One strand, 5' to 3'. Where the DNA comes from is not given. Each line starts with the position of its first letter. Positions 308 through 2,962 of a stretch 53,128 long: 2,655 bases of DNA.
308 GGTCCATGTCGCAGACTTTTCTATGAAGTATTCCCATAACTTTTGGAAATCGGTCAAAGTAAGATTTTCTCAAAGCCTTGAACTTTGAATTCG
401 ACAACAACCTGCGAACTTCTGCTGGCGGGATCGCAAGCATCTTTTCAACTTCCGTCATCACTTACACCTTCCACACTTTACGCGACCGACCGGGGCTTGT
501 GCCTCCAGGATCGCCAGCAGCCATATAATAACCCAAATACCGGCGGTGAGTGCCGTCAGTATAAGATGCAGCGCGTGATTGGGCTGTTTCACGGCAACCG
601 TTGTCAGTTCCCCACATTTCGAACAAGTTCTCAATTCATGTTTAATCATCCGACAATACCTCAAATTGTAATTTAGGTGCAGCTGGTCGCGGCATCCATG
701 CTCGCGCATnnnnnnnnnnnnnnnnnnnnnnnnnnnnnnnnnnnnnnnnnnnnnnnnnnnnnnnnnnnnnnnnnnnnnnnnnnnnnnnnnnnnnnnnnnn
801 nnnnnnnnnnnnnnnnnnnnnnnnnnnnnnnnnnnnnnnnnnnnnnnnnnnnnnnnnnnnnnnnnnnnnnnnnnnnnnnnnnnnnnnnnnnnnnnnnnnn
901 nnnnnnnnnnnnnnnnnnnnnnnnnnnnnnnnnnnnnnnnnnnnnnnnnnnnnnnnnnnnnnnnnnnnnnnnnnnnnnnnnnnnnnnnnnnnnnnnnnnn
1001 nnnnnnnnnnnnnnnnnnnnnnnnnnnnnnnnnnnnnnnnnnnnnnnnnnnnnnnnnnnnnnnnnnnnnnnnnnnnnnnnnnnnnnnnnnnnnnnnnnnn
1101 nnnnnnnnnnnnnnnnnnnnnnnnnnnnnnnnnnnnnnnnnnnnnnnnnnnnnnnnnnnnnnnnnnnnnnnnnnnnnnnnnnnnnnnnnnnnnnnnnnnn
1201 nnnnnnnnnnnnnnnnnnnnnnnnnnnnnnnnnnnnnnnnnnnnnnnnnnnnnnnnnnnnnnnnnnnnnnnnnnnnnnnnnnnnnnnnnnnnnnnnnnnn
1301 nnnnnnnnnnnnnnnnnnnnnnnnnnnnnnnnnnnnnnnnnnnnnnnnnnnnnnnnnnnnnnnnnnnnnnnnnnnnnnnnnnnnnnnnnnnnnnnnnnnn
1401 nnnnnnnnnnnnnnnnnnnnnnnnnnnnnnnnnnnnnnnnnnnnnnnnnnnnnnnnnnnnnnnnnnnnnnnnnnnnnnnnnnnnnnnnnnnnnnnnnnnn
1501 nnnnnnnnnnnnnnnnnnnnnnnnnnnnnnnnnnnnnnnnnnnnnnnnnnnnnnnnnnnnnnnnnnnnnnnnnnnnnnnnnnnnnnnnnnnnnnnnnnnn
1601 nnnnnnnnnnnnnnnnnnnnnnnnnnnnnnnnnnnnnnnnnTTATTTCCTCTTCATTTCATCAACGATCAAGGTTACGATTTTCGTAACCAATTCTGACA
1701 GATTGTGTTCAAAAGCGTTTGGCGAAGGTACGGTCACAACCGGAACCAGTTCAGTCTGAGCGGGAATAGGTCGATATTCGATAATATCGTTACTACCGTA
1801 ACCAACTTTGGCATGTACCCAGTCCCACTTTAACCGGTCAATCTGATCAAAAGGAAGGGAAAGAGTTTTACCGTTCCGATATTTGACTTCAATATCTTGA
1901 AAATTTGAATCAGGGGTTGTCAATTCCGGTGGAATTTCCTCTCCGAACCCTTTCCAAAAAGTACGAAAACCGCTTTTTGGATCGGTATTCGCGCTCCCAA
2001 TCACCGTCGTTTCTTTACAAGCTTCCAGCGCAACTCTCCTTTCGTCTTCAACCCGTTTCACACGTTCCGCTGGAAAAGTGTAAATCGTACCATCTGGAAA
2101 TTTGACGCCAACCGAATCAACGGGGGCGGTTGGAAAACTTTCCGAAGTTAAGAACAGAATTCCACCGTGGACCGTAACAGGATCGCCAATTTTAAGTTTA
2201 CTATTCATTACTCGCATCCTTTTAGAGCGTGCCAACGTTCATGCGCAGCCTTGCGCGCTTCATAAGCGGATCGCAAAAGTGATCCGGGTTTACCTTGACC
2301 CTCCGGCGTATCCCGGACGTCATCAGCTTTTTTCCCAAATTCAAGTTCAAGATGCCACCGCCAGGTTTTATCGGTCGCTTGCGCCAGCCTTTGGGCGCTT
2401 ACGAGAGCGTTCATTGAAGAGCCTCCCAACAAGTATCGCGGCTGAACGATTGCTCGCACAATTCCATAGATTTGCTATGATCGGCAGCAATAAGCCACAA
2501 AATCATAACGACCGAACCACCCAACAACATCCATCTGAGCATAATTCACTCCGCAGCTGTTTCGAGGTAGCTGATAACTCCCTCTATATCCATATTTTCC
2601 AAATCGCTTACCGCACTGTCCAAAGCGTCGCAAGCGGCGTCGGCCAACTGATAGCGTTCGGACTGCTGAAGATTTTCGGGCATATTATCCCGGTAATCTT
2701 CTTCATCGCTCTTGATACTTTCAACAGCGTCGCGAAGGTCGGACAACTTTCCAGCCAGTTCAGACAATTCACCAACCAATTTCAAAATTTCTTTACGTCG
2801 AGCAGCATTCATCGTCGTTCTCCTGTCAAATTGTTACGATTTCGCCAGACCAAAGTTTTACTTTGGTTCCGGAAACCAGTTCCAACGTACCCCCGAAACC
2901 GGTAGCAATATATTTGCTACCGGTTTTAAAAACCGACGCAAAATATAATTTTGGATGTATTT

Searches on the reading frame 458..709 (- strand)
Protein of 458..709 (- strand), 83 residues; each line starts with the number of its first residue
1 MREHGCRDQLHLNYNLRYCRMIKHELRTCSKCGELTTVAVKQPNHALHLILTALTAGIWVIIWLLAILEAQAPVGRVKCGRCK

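Call 77: search_protein_families(library=pfam, proteins=[window:458-709:-], max_evalue=0.05)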
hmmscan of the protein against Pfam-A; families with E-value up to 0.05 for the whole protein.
window:458-709:- (83 aa): 1 family
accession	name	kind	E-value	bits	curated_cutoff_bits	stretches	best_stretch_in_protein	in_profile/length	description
PF14018.11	DUF4234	-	0.046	14.3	25.3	0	45-67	3-25/70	Domain of unknown function (DUF4234)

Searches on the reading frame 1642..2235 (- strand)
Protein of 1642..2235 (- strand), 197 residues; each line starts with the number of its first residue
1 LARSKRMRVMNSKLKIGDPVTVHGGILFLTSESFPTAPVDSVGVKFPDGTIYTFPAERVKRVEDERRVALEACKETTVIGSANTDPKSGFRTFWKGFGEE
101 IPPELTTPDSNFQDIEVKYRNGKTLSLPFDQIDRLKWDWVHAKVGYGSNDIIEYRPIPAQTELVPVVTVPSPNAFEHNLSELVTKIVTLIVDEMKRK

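Call 77: search_protein_families(library=pfam, proteins=[window:1642-2235:-], max_evalue=0.05)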
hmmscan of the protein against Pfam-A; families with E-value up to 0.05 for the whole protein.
window:1642-2235:- (197 aa): 1 family
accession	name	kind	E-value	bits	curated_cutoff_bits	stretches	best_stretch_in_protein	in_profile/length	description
PF10387.14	DUF2442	-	0.049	14.3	23.9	0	107-136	5-33/72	Protein of unknown function (DUF2442)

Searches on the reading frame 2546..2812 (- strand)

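Call 77: search_protein_families(library=pfam, proteins=[window:2546-2812:-], max_evalue=0.05)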
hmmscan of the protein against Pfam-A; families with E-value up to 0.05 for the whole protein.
window:2546-2812:- (88 aa): 3 families
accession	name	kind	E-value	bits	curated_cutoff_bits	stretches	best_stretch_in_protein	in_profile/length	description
PF01025.24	GrpE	-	0.0065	16.6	25.8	1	3-66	7-70/165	GrpE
PF10473.14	CENP-F_leu_zip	-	0.014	15.9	34.5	1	5-53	50-94/140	Leucine-rich repeats of kinetochore protein Cenp-F/LEK1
PF20400.3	BAR_4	-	0.025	14.8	27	1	18-71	36-90/192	BAR-like domain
